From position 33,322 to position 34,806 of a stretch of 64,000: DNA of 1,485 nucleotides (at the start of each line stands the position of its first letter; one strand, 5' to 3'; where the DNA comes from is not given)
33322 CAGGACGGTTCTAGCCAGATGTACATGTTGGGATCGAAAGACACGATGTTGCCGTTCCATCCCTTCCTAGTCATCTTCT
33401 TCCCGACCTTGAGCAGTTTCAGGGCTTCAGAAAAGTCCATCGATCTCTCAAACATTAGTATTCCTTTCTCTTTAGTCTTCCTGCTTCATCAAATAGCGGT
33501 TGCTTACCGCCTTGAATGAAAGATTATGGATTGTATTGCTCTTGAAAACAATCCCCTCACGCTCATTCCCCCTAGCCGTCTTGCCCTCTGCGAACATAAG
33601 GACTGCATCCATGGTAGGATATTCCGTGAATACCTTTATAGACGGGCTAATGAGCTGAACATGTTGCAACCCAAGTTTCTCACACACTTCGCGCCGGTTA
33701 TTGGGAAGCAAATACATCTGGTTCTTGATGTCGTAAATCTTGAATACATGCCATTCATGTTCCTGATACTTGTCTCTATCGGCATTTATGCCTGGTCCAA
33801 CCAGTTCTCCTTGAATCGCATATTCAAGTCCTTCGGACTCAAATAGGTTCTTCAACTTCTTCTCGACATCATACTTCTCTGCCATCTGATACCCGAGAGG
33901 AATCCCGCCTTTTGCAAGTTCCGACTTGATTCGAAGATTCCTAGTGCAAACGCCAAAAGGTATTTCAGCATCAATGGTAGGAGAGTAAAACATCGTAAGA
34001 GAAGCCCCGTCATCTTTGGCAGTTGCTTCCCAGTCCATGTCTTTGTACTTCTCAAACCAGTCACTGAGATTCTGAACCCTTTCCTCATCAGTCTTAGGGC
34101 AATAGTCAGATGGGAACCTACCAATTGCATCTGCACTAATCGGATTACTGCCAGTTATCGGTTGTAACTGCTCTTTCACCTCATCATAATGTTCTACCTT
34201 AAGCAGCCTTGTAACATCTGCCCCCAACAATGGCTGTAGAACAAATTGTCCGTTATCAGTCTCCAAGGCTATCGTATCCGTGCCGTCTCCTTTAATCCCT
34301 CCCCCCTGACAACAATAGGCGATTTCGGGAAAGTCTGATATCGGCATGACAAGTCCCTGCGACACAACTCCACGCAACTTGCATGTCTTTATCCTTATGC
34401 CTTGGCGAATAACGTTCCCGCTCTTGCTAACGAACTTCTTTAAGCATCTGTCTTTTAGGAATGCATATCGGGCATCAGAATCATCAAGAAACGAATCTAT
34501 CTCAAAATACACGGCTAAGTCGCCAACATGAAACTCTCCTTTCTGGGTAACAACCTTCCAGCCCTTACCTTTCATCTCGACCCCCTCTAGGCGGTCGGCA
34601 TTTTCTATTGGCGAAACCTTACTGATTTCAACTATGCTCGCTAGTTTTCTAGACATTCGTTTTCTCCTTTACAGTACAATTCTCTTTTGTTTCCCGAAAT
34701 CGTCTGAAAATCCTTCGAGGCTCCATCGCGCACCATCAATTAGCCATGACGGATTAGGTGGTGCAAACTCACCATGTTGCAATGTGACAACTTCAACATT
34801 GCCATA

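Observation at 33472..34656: RNA ligase fused to a tRNA-binding OB domain in a phage with a large tRNA set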

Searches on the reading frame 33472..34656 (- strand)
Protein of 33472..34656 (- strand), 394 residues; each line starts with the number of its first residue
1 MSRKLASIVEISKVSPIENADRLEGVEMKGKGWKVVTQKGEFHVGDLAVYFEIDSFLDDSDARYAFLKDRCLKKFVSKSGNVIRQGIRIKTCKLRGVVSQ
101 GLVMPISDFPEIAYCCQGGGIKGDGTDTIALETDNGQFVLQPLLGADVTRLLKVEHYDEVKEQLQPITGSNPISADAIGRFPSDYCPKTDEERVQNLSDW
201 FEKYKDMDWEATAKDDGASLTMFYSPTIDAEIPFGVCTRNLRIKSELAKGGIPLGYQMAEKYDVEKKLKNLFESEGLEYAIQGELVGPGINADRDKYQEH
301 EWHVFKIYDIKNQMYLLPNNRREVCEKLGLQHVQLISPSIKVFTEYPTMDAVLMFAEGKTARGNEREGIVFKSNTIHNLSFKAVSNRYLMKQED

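Call 3: search_protein_families(library=pfam, proteins=[window:33472-34656:-], max_evalue=1)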
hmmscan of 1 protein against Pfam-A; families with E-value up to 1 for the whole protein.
window:33472-34656:- (394 aa): 2 families
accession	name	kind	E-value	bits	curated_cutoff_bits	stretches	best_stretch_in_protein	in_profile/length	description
PF21189.3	PHA02142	-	3e-28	98.6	27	1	5-106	1-92/92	PHA02142 OB-fold domain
PF09414.15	RNA_ligase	-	8.5e-22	78.5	27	1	208-383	2-170/171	RNA ligase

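Call 4: search_protein_families(library=phrogs, proteins=[window:33472-34656:-], max_evalue=0.01)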
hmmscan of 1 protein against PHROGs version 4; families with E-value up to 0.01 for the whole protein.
window:33472-34656:- (394 aa): 2 families
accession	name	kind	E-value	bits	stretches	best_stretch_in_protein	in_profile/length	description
phrog_968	-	DNA, RNA and nucleotide metabolism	4.8e-81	273.7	1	1-394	6-394/398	RNA ligase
phrog_548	-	DNA, RNA and nucleotide metabolism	3.3e-09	37.3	1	258-388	75-233/341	RNA ligase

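Call 5: search_protein_families(library=ncbifam, proteins=[window:33472-34656:-], max_evalue=1)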
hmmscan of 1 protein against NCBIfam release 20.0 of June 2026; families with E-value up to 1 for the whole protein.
window:33472-34656:- (394 aa): 3 families
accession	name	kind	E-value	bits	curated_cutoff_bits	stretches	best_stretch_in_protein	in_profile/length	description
TIGR02306.1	RNA_lig_DRB0094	equivalog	4.4e-33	114.6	151.15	2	5-109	2-97/341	RNA ligase (ATP)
TIGR01209.1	TIGR01209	hypoth_equivalog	1.7e-05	23.8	136.9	1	275-385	129-237/375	RNA ligase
NF045760.1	YtpR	equivalog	0.1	12.4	100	1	72-103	124-155/185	YtpR family tRNA-binding protein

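Call 6: search_solved_structures(query=window:33472-34656:-, max_evalue=1, show_alignments=3)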
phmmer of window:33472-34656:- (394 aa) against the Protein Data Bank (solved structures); distinct sequences matched with E-value up to 1: 9.
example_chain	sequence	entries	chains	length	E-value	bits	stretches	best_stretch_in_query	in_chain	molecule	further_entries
5cot_A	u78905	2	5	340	3.9e-43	151.2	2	166-394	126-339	Naegleria gruberi RNA ligase | RNA ligase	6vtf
6vt5_A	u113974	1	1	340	1.6e-42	149.2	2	170-394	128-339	RNA Ligase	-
6vt8_A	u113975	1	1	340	2.4e-42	148.6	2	166-394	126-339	RNA Ligase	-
6vt9_A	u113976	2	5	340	2.6e-42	148.5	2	166-394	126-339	RNA ligase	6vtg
6vt0_A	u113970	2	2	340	2.6e-42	148.4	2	166-394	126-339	RNA Ligase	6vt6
6vt3_A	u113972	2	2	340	2.6e-42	148.4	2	166-394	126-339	RNA Ligase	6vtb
5cou_A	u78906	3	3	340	2.6e-42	148.4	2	166-394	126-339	Naegleria gruberi RNA ligase | RNA ligase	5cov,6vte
6vt4_A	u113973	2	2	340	2.7e-42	148.4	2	166-394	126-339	RNA Ligase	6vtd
6vt1_A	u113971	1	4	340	5e-42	147.5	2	166-394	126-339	RNA Ligase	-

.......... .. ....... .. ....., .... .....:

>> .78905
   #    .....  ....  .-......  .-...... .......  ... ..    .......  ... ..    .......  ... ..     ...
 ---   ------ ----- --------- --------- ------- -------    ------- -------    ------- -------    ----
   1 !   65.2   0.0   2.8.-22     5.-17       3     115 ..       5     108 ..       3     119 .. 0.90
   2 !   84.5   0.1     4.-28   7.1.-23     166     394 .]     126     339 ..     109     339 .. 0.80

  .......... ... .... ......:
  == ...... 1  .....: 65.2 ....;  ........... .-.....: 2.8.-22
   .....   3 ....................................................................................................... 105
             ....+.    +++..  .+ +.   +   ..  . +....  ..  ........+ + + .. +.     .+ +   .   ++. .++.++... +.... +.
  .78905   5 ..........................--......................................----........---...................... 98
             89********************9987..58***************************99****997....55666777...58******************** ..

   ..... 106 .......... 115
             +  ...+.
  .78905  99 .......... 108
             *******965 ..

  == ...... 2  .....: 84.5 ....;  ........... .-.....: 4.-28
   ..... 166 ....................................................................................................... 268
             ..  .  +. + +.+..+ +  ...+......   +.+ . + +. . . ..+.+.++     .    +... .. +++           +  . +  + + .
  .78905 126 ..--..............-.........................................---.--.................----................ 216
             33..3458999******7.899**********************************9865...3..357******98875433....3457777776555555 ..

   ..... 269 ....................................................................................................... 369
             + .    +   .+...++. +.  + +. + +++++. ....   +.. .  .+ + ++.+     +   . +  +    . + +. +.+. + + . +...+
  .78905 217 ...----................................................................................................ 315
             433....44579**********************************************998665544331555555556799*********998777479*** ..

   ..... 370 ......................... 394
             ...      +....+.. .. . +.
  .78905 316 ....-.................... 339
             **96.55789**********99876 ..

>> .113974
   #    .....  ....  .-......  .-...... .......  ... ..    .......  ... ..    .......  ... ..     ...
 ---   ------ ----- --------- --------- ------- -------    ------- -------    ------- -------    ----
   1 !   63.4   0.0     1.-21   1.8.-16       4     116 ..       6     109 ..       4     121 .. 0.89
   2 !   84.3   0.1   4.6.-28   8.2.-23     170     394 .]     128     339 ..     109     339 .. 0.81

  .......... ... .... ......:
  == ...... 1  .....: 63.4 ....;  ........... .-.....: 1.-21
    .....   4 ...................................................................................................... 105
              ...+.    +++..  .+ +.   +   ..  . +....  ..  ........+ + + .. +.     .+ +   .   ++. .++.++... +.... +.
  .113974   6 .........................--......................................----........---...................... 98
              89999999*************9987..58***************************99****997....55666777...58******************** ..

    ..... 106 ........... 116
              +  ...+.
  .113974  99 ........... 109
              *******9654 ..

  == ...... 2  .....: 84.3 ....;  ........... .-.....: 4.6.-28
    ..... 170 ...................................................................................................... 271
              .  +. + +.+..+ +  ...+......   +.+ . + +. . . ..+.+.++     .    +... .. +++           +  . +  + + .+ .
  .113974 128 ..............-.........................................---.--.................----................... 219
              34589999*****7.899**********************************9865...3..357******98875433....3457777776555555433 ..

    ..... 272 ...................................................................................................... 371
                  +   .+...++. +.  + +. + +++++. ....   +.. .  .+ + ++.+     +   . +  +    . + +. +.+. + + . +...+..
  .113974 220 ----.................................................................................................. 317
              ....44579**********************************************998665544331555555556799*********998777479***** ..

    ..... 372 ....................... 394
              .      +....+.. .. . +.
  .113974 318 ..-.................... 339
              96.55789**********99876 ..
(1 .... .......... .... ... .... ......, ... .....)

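Call 9: search_dna_similar(query=window:33472-34656:-, collection=phages, mode=protein, max_rows=40)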
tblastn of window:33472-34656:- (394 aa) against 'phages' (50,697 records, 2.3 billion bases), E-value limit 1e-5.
Records with a match: 333; places in all: 333; records where one place covers at least 80% of the query: 331.
Best place of each record, by identity: <60% 333.
By first word of the organism name: Pseudomonas 219; Aeromonas 44; Erwinia 10; Sinorhizobium 7; Burkholderia 5; Ralstonia 5; Yersinia 4; Xanthomonas 4; Salmonella 4; Microbacterium 3; and 16 more.
By host as written in the record: Pseudomonas aeruginosa 75; Pseudomonas aeruginosa PAO1 26; - 20; Pseudomonas aeruginosa PAK 14; Aeromonas salmonicida 13; Aeromonas hydrophila BIOTECH 10089 11; Pseudomonas sp. 9; Pseudomonas syringae pv. porri LMG 28495 8; and 94 more.
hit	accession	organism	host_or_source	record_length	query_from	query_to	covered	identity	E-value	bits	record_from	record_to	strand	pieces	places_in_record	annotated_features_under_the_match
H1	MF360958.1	Salicola phage SCTP-2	Salicola sp. PV4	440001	1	394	100%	35.5%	3e-59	213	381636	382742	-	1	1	464: putative RNA ligase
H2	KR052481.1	Sinorhizobium phage phiM19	Sinorhizobium meliloti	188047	1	394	100%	35.4%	9e-61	218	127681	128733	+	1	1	2'-5' RNA ligase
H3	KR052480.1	Sinorhizobium phage phiM7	Sinorhizobium meliloti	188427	1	394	100%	35.4%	9e-61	218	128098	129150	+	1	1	RNA ligase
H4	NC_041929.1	Sinorhizobium phage phiM7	Sinorhizobium meliloti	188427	1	394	100%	35.4%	9e-61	218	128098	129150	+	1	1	RNA ligase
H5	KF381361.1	Sinorhizobium phage phiM12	Sinorhizobium meliloti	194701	1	394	100%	35.4%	9e-61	218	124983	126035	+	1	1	putative RNA ligase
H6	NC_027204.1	Sinorhizobium phage phiM12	Sinorhizobium meliloti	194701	1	394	100%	35.4%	9e-61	218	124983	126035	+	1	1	RNA ligase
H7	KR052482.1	Sinorhizobium phage phiN3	Sinorhizobium meliloti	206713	1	394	100%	35.4%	9e-61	218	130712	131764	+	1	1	RNA ligase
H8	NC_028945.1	Sinorhizobium phage phiN3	Sinorhizobium meliloti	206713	1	394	100%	35.4%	9e-61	218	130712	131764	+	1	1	RNA ligase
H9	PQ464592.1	Pseudomonas phage Boevelstad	Pseudomonas poae B04_10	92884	1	393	100%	34.6%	7e-49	183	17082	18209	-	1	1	RNA ligase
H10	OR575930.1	Pseudomonas phage vB_PseuGesM_254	Pseudomonas gessardii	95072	3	393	99%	34.2%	5e-50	186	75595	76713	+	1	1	RNA ligase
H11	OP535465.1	Synechococcus phage S-CREM1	Synechococcus sp. CB0101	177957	3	394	99%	34.1%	4e-54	198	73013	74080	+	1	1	RNA ligase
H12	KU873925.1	Pseudomonas phage pf16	Pseudomonas putida PpG1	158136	3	392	99%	34.3%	3e-44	169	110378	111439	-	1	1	hypothetical protein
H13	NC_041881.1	Pseudomonas phage pf16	Pseudomonas putida PpG1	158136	3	392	99%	34.3%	3e-44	169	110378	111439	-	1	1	RNA ligase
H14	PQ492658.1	Limnohabitans phage DC31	Limnohabitans sp. DCL3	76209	3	393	99%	33.5%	1e-51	191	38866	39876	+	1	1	hypothetical protein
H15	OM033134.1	Aeromonas phage phiA009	Aeromonas sp.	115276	3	394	99%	33.3%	6e-45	172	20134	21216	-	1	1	hypothetical protein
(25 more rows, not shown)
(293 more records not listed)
